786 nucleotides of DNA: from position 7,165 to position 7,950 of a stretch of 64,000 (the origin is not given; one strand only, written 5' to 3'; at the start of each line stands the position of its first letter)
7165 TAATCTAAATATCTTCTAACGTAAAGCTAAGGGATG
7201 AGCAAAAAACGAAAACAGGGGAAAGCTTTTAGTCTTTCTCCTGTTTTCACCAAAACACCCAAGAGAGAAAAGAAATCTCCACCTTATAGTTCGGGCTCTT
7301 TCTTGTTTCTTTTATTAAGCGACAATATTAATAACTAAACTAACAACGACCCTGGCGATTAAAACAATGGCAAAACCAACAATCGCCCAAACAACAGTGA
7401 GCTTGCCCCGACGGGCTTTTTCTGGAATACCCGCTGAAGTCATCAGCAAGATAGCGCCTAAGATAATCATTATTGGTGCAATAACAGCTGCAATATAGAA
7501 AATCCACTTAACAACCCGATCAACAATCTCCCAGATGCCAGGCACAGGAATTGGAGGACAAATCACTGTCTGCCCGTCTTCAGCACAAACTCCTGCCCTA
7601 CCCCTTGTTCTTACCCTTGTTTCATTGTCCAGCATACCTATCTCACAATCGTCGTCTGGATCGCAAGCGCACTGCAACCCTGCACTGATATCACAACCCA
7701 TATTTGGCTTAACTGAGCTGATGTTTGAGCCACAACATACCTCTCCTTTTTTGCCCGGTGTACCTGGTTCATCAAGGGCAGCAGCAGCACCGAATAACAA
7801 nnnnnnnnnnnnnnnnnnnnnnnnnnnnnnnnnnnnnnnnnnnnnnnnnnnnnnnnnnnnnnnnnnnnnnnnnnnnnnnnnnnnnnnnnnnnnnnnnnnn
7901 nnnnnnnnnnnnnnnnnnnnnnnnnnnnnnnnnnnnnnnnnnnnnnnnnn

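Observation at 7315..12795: Second locus: 1593-aa Cys-rich giant ending in a pilin-like hairpin, next to a 177-aa minimal paralog of that hairpin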

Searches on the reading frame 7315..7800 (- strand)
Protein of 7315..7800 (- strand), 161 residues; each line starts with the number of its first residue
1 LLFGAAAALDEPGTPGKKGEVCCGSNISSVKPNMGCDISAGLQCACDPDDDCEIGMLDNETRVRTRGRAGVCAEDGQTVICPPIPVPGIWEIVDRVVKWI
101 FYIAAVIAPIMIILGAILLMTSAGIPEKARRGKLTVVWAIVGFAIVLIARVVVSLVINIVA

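Call 10: find_homologous_proteins(query=window:7315-7800:-, max_evalue=0.001)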
Query window:7315-7800:-: 88 candidates shared short words with the query, none scored E <= 0.001.

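Call 21: search_protein_representatives(alignment_id=A1)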
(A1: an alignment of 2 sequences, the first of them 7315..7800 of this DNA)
Query: 2 sequences, 165 profile positions. Proteins with E-value up to 0.001 (for the whole library): 13391; up to 1e-10: 662; up to 1e-30: 7. The best 150 are listed.
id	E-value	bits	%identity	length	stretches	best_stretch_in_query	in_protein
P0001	3.2e-83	293.6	-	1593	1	3-162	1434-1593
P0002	8.4e-70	250.0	-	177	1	1-165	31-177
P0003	1.3e-40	155.0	-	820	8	93-160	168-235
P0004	1.7e-36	141.6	-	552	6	94-161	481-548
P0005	5.9e-35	136.6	-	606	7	87-160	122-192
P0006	2.1e-31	125.0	-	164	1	38-161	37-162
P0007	8.0e-31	123.2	-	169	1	14-160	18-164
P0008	4.1e-30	120.9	-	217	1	9-162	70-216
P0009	7.5e-30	120.0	-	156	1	14-161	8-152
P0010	2.4e-28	115.1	-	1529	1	16-160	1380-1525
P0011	8.8e-26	106.8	-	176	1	22-163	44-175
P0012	2.4e-25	105.4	-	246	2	85-161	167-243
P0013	2.7e-25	105.2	-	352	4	94-157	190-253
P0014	4.9e-25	104.3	-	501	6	96-158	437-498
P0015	1.7e-24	102.6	-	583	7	91-157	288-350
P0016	4.1e-24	101.3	-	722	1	38-161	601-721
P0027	3.1e-22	95.2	-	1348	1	13-161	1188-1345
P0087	6.3e-17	78.0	-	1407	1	39-161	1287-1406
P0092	8.7e-17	77.5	-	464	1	18-161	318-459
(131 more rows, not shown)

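Call 30: find_related_loci(query=A3, collection=genome_contigs, flank=10000)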
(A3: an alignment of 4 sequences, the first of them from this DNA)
Query A3 (146 aa) in genome_contigs; peptide patterns used: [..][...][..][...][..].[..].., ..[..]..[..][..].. (x = any residue, [..] = any of these).
82 stretches matched a pattern; 12 encode a relative of the query (tblastn E <= 1e-3); 12 distinct loci.
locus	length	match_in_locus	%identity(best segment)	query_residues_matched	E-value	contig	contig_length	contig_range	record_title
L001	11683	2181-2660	38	1-145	6e-30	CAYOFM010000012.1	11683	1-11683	MAG TPA_asm: uncultured Candidatus Saccharibacteria bacterium isolate SRP104257_co1_411 genome assembly, contig: NODE_40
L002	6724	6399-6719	38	22-132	1e-23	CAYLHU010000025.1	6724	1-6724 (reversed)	MAG TPA_asm: uncultured Candidatus Saccharibacteria bacterium isolate SRP178699_co1_502 genome assembly, contig: NODE_16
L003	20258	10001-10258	41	60-145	2e-21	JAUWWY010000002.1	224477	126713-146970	MAG: bacterium isolate CSMAG_2670 CSMAG_2670_k127_2154192_length_224477_cov_38.7408, whole genome shotgun sequence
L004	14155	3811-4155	34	29-141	2e-19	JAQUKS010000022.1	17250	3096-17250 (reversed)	MAG: Candidatus Paceibacterota bacterium isolate STD1_112 NODE_7767_length_17250_cov_3.624774_Sandtown_D1, whole genome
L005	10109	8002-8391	31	4-141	8e-18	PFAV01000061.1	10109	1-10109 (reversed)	MAG: bacterium (Candidatus Gribaldobacteria) CG10_big_fil_rev_8_21_14_0_10_41_12 CG10_8_21_14_0.10_scaffold_7077_c, whol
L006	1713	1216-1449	37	64-141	8e-17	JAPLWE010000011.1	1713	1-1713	MAG: Candidatus Gribaldobacteria bacterium isolate LacPavin_0419_WC90_MAG_39_10 LacPavin_0419_WC90_scaffold_638911, whol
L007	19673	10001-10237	38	68-146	4e-16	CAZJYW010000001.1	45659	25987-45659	MAG TPA_asm: uncultured Candidatus Saccharibacteria bacterium isolate binchicken_co89_173 genome assembly, contig: NODE_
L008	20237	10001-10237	41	68-146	5e-16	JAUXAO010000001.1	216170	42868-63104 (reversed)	MAG: bacterium isolate CSMAG_2764 CSMAG_2764_k141_549021_length_216170_cov_39.9037, whole genome shotgun sequence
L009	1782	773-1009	38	68-146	9e-16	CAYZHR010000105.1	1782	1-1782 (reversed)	MAG TPA_asm: uncultured Candidatus Saccharibacteria bacterium isolate binchicken_co387_45 genome assembly, contig: NODE_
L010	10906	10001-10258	36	61-146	9e-16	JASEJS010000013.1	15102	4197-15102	MAG: Patescibacteria group bacterium isolate Yes75-06 NODE_326_length_15102_cov_7.690702, whole genome shotgun sequence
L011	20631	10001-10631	32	68-144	1e-14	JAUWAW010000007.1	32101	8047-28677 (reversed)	MAG: Candidatus Nealsonbacteria bacterium isolate CSMAG_1304 CSMAG_1304_k141_1535383_length_32101_cov_13.6977, whole gen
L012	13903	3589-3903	33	28-137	9e-12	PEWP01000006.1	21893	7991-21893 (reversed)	MAG: bacterium (Candidatus Gribaldobacteria) CG07_land_8_20_14_0_80_33_18 CG07_land_8_20_14_0.80_scaffold_845_c, whole g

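Call 39: search_solved_structures(query=A2, max_evalue=10)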
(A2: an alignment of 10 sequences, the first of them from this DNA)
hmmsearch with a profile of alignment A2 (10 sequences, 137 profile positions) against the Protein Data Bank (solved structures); distinct sequences matched with E-value up to 10: 1.
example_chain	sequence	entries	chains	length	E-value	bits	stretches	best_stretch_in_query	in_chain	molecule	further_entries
7zm5_A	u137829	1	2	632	0.039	17.1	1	62-113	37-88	Attachment glycoprotein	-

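Call 57: search_protein_families(library=pfam, proteins=[P0010, P0027, P0087, P0016, P0092, L004:4237-7476:+, L001:3-2669:+], max_evalue=0.01)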
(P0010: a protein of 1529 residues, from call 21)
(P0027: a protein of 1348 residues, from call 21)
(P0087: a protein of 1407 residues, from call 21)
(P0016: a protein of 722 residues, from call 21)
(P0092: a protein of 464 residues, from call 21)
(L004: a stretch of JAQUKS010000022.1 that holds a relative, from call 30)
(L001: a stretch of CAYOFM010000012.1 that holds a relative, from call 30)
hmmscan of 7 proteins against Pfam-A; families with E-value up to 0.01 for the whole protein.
P0010 (1529 aa): 5 families
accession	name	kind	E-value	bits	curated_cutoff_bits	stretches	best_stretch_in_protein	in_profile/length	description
PF18895.5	T4SS_pilin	-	1.5e-10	41.4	26.6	1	1453-1522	3-71/71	Type IV secretion system pilin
PF02822.19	Antistasin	-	1.6e-06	29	21.2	1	805-830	1-26/26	Antistasin family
PF02369.22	Big_1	-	3e-06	27.7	34.9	0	835-886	15-68/93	Bacterial Ig-like domain (group 1)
PF13620.12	CarboxypepD_reg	-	4.2e-05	24.3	32.3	1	1008-1073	5-70/82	Carboxypeptidase regulatory-like domain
PF22902.2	NOMO1-like_9th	-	0.0013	18.9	27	0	328-376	13-61/75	BOS complex subunit NOMO1-like, beta sandwich domain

P0027 (1348 aa): 3 families
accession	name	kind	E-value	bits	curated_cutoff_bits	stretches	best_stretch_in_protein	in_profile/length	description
PF13620.12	CarboxypepD_reg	-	2.3e-11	44.3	32.3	1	948-1016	12-81/82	Carboxypeptidase regulatory-like domain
PF13715.12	CarbopepD_reg_2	-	4.5e-09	36.7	32.2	0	452-504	6-58/88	CarboxypepD_reg-like domain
PF18895.5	T4SS_pilin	-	1e-08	35.6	26.6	1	1273-1341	4-71/71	Type IV secretion system pilin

P0087 (1407 aa): 2 families
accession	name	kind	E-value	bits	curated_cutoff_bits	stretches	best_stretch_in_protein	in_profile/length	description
PF18895.5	T4SS_pilin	-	1.3e-10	41.6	26.6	1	1334-1402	4-71/71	Type IV secretion system pilin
PF13620.12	CarboxypepD_reg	-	1.4e-05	25.8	32.3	0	872-953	4-80/82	Carboxypeptidase regulatory-like domain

P0016 (722 aa): 4 families
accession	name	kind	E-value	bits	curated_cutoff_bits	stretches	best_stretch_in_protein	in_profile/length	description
PF16403.11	Bact_surface_Ig-like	-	5.7e-13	49.1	27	1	409-482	1-71/71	Bacterial surface protein, Ig-like domain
PF13620.12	CarboxypepD_reg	-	6.9e-07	30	32.3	1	495-563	2-68/82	Carboxypeptidase regulatory-like domain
PF18895.5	T4SS_pilin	-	7.9e-07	29.5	26.6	1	648-717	3-71/71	Type IV secretion system pilin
PF17802.7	SpaA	-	0.00023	21.7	23.1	1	494-547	2-55/91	Prealbumin-like fold domain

P0092 (464 aa): 4 families
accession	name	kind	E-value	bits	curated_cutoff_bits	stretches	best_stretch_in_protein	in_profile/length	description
PF05345.18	He_PIG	-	2.2e-16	60.5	24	2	227-305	11-95/96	Putative Ig domain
PF18895.5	T4SS_pilin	-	1.3e-09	38.4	26.6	1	385-454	2-70/71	Type IV secretion system pilin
PF04956.18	TrbC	-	2.1e-05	25.1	27.9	1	386-453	35-96/98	TrbC/VIRB2 pilin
PF22352.2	K319L-like_PKD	-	0.0011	19.4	27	0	43-102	15-73/84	K319L-like, PKD domain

L004:4237-7476:+ (1080 aa): 2 families
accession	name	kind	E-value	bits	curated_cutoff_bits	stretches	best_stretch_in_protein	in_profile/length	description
PF18895.5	T4SS_pilin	-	5.8e-08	33.1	26.6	1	1007-1070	5-67/71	Type IV secretion system pilin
PF07705.17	CARDB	-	0.0025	18.4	22.7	1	280-390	2-99/101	CARDB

L001:3-2669:+ (889 aa): 4 families
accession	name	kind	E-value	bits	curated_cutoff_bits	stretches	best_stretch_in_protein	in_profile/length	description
PF07648.20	Kazal_2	-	6.3e-11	42.6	22.8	2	506-543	3-48/48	Kazal-type serine protease inhibitor domain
PF18895.5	T4SS_pilin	-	3.8e-09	36.9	26.6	1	813-882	3-71/71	Type IV secretion system pilin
PF00050.26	Kazal_1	-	4.9e-06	26.9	21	1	191-216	8-32/49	Kazal-type serine protease inhibitor domain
PF13948.11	DUF4215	-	0.0012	19.6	27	1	326-361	17-47/47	Domain of unknown function (DUF4215)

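Call 71: find_encoding_contigs(protein=P0010, flank=10000, max_places=3)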
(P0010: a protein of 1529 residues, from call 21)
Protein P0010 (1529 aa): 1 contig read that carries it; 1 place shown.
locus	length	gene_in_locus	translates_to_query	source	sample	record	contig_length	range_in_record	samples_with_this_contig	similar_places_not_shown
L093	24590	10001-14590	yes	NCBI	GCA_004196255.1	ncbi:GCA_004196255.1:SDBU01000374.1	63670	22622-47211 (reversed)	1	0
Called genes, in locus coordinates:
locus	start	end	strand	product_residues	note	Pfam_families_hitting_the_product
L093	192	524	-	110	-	-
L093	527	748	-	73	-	-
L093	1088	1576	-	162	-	PF01245:Ribosomal_L19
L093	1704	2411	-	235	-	-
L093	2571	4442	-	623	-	PF06480:FtsH_ext (weak), PF06068:TIP49 (weak), PF13191:AAA_16 (faint), PF00004:AAA, PF07728:AAA_5 (faint), PF23902:AAA_lid_PRS2_C (weak), PF17862:AAA_lid_3, PF01434:Peptidase_M41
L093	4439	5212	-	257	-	PF23459:S1_RRP5 (faint), PF00575:S1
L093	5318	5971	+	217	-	PF13483:Lactamase_B_3, PF12706:Lactamase_B_2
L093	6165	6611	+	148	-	-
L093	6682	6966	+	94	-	-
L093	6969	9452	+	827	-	PF00521:DNA_topoisoIV, PF03989:DNA_gyraseA_C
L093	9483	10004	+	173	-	PF01209:Ubie_methyltran, PF13489:Methyltransf_23, PF01728:FtsJ (weak), PF05175:MTS (weak), PF13847:Methyltransf_31, PF13649:Methyltransf_25, PF08241:Methyltransf_11, PF08242:Methyltransf_12, +1 more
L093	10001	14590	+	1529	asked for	PF02369:Big_1 (faint), PF02822:Antistasin (weak), PF18895:T4SS_pilin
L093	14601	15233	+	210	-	PF07690:MFS_1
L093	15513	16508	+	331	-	PF09587:PGA_cap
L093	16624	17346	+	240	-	-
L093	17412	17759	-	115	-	PF00453:Ribosomal_L20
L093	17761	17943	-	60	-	PF01632:Ribosomal_L35p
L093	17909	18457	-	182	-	PF05198:IF3_N, PF00707:IF3_C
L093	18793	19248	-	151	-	PF01668:SmpB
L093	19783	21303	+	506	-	PF03485:Arg_tRNA_synt_N, PF00750:tRNA-synt_1d, PF05746:DALR_1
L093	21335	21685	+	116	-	-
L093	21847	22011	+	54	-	-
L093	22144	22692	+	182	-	PF01936:NYN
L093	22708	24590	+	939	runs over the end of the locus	PF00133:tRNA-synt_1, PF09334:tRNA-synt_1g (weak), PF08264:Anticodon_1, PF19302:DUF5915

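Call 72: find_encoding_contigs(protein=P0153, flank=10000, max_places=3)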
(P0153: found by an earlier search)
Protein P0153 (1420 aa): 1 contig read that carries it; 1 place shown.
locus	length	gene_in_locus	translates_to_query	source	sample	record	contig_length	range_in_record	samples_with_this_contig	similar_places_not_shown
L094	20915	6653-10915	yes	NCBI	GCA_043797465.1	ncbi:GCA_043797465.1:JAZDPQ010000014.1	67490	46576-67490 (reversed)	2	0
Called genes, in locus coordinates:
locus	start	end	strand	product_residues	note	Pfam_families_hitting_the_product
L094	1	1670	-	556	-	PF07728:AAA_5 (faint), PF05496:RuvB_N (faint), PF06068:TIP49 (weak), PF00004:AAA, PF17862:AAA_lid_3, PF01434:Peptidase_M41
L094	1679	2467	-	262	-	PF23459:S1_RRP5 (faint), PF00575:S1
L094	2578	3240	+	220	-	PF13483:Lactamase_B_3, PF12706:Lactamase_B_2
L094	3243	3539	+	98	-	-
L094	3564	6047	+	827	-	PF00521:DNA_topoisoIV, PF03989:DNA_gyraseA_C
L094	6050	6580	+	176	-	PF13489:Methyltransf_23, PF01209:Ubie_methyltran, PF01728:FtsJ (weak), PF05175:MTS, PF13847:Methyltransf_31, PF08241:Methyltransf_11, PF08242:Methyltransf_12, PF13649:Methyltransf_25, +2 more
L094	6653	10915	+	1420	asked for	PF13620:CarboxypepD_reg (faint), PF18895:T4SS_pilin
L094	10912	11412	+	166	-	PF18895:T4SS_pilin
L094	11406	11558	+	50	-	-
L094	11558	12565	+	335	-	PF09587:PGA_cap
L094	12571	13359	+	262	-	-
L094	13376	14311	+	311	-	-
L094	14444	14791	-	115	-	PF00453:Ribosomal_L20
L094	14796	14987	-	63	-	PF01632:Ribosomal_L35p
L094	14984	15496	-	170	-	PF05198:IF3_N, PF00707:IF3_C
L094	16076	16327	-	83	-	PF01541:GIY-YIG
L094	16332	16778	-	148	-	PF01668:SmpB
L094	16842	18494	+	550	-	PF03485:Arg_tRNA_synt_N, PF00750:tRNA-synt_1d, PF05746:DALR_1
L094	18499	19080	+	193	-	PF00300:His_Phos_1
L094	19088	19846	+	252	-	-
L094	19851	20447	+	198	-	PF01928:CYTH (weak)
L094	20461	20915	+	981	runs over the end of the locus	PF00133:tRNA-synt_1, PF09334:tRNA-synt_1g (weak), PF08264:Anticodon_1, PF19302:DUF5915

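Call 74: predict_structure(alignment_id=A6)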
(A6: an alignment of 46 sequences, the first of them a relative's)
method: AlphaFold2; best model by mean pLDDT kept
length: 177 residues; sequences in the alignment: 46
mean_pLDDT: 82.9   pTM: 0.50
mean pLDDT of the five models: 82.9, 82.3, 82.2, 81.0, 80.8
residues with pLDDT >= 90: 88; 70-90: 57; 50-70: 24; < 50: 8
segments of 3 or more residues with pLDDT < 50: 8-11
pLDDT, mean of each block of 10 residues (from residue 1): 51 64 82 69 70 94 94 93 94 76 80 89 94 91 93 92 89 73
secondary structure, 60 per line:
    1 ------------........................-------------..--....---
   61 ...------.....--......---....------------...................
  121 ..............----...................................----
elements in order: H13-36 H54-57 E61-63 E70-74 E77-82 E86-89 H102-134 H139-173

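Call 97: search_protein_families(library=pfam, proteins=[L004:572-3118:+, L004:3122-3646:+, L004:7928-8407:-, L004:8670-9242:-, L004:10094-10696:+, L004:10708-11982:+, L001:2651-3307:+, L001:3562-4602:+, L001:6730-8253:+], max_evalue=0.001)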
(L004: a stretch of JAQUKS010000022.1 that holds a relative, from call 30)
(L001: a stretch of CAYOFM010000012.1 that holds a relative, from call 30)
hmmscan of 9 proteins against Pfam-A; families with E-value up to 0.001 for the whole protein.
L004:572-3118:+ (849 aa): 2 families
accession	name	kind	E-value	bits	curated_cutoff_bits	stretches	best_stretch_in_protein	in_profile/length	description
PF00521.26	DNA_topoisoIV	-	9.6e-162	539.2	31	1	48-489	1-432/432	DNA gyrase/topoisomerase IV, subunit A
PF03989.18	DNA_gyraseA_C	-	4.7e-62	205.6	27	5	739-784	2-46/48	DNA gyrase C-terminal domain, beta-propeller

L004:3122-3646:+ (175 aa): 10 families
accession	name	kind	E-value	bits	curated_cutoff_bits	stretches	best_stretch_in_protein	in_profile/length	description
PF13847.12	Methyltransf_31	-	5.2e-17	62.3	27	1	19-127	2-111/145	Methyltransferase domain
PF08241.18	Methyltransf_11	-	8.1e-16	58.9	21.2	1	25-125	1-95/95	Methyltransferase domain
PF13649.12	Methyltransf_25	-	7.6e-15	55.8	27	1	25-121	2-97/97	Methyltransferase domain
PF01209.24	Ubie_methyltran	-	2e-12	47.4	20.1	1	14-127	41-153/233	ubiE/COQ5 methyltransferase family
PF08242.18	Methyltransf_12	-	1.6e-10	42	30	1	25-123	1-98/98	Methyltransferase domain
PF13489.12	Methyltransf_23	-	1.4e-08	35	27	1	11-131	11-122/164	Methyltransferase domain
PF05175.20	MTS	-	7.9e-06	26.1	23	1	19-127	30-140/170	Methyltransferase small domain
PF01728.25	FtsJ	-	1.1e-05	25.9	24.1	1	11-74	11-77/181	FtsJ-like methyltransferase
PF02390.23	Methyltransf_4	-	0.00018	21.5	24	1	22-91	3-73/173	Putative methyltransferase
PF01135.25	PCMT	-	0.00059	20.1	20.3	0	10-97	63-149/210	Protein-L-isoaspartate(D-aspartate) O-methyltransferase (PCMT)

L004:7928-8407:- (160 aa): 0 families

L004:8670-9242:- (191 aa): 3 families
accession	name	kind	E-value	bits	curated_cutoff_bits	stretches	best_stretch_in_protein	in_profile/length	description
PF05198.21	IF3_N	-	2.6e-28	98.4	26.9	1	30-98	2-70/70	Translation initiation factor IF-3, N-terminal domain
PF00707.27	IF3_C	-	6.1e-16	58.6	34.8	1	105-189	2-84/86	Translation initiation factor IF-3, C-terminal domain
PF14877.11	mIF3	-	0.00065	19.9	33.8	0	89-146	110-168/177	Mitochondrial translation initiation factor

L004:10094-10696:+ (201 aa): 3 families
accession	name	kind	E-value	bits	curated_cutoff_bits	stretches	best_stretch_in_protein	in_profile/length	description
PF00753.33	Lactamase_B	-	1.3e-16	61.5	22.7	1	28-85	5-63/196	Metallo-beta-lactamase superfamily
PF12706.13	Lactamase_B_2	-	5.2e-06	26.6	27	1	41-83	3-48/200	Beta-lactamase superfamily domain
PF13483.12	Lactamase_B_3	-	0.0003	21.2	24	1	30-123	8-67/160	Beta-lactamase superfamily domain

L004:10708-11982:+ (425 aa): 0 families

L001:2651-3307:+ (219 aa): 1 family
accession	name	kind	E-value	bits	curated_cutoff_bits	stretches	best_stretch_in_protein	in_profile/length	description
PF07690.21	MFS_1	-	1.4e-14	54.2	33.4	1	24-192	6-172/347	Major Facilitator Superfamily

L001:3562-4602:+ (347 aa): 1 family
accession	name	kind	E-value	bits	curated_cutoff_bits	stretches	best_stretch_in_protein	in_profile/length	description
PF09587.15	PGA_cap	-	8.9e-73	245.3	27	1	57-300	1-255/255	Bacterial capsule synthesis protein PGA_cap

L001:6730-8253:+ (508 aa): 5 families
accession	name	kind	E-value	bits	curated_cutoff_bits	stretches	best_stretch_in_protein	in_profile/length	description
PF05746.21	DALR_1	-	7.4e-35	120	22.3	1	392-508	1-117/117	DALR anticodon binding domain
PF00750.26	tRNA-synt_1d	-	1.1e-21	77.7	23.3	2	197-359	139-302/349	tRNA synthetases class I (R), catalytic domain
PF03485.21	Arg_tRNA_synt_N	-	6.4e-13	49.6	21.5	1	4-72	3-85/85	Arginyl tRNA synthetase N terminal domain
PF09334.17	tRNA-synt_1g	-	1.1e-06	28.1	20.1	0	334-386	324-377/391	tRNA synthetases class I (M)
PF00133.28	tRNA-synt_1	-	0.00081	18.7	22.7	0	291-374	331-412/414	tRNA synthetases class I (I, L, M and V)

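Call 98: find_related_loci(query=A3, collection=viral_contigs, flank=8000)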
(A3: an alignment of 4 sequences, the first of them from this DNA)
Query A3 (146 aa) in viral_contigs; peptide patterns used: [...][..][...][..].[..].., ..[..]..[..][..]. (x = any residue, [..] = any of these).
88 stretches matched a pattern, but none encodes a relative of the query by tblastn (E <= 1e-3).

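Call 101: fold_search(model_id=the predicted structure, library=pdb)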
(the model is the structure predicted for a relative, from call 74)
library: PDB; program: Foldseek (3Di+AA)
matches with E <= 10: 85; with E <= 0.001: 0
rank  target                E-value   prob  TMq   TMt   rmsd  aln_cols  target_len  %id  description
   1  3gnl_A                2.9e-01  0.54  0.26  0.20  16.6        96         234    8  Structure of uncharacterized protein (LMOf2365_1472) from Listeria monocytogenes serotype 4b (released 2009-04-21)
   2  3gnl_B                4.6e-01  0.41  0.26  0.21  16.7        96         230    8  Structure of uncharacterized protein (LMOf2365_1472) from Listeria monocytogenes serotype 4b (released 2009-04-21)
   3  9rxe_MODEL_1_A        2.5e+00  0.23  0.27  0.40   5.5        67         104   15  Solution structure of the HR1c domain of human PKN1 (released 2025-12-31)
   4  3ga8                  2.5e+00  0.02  0.13  0.18  14.0        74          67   18  Structure of the N-terminal domain of the E. coli protein MqsA (YgiT/b3021) (released 2010-01-12)
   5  5oql_H                2.6e+00  0.15  0.33  0.31  20.1       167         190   12  Cryo-EM structure of the 90S pre-ribosome from Chaetomium thermophilum (released 2017-10-11)
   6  8foh_1                2.6e+00  0.04  0.12  0.03  17.1        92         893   11  Cryo-EM structure of S. cerevisiae DNA polymerase alpha-primase complex in the RNA synthesis state (released 2023-05-31)
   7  3hi2_A                2.8e+00  0.03  0.13  0.21  14.0        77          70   16  Structure of the N-terminal domain of the E. coli antitoxin MqsA (YgiT/b3021) in complex with the E. coli toxin MqsR ( (released 2010-01-12)
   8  9oox_A                3.0e+00  0.51  0.37  0.64   4.3        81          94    7  Cryo-EM Structure of the Escherichia phage HK446 Rip1 in complex with the Enterobacteria phage T6 small terminase (released 2026-02-04)
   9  3gn5_A                3.0e+00  0.01  0.10  0.12  16.5       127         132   15  Structure of the E. coli protein MqsA (YgiT/b3021) (released 2010-01-12)
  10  1urf_MODEL_1_A        3.2e+00  0.16  0.28  0.50   4.9        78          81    9  HR1b domain from PRK1 (released 2003-11-06)
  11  6s1k_E                3.9e+00  0.10  0.17  0.29   7.4        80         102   11  E. coli Core Signaling Unit, carrying QQQQ receptor mutation (released 2020-01-22)
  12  8dfu_0                4.4e+00  0.35  0.33  0.63   3.2        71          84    8  Cryo-EM structure of conjugation pili from Aeropyrum pernix (released 2023-03-22)
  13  2ch7_A                4.4e+00  0.20  0.31  0.20   3.7        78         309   17  Crystal structure of the cytoplasmic domain of a bacterial chemoreceptor from Thermotoga maritima (released 2006-04-18)
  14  6lk8_h                4.7e+00  0.03  0.13  0.09   7.9        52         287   13  Structure of Xenopus laevis Cytoplasmic Ring subunit. (released 2021-07-21)
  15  6wcz_A                5.0e+00  0.30  0.35  0.19   2.8        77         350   16  CryoEM structure of full-length ZIKV NS5-hSTAT2 complex (released 2020-07-08)
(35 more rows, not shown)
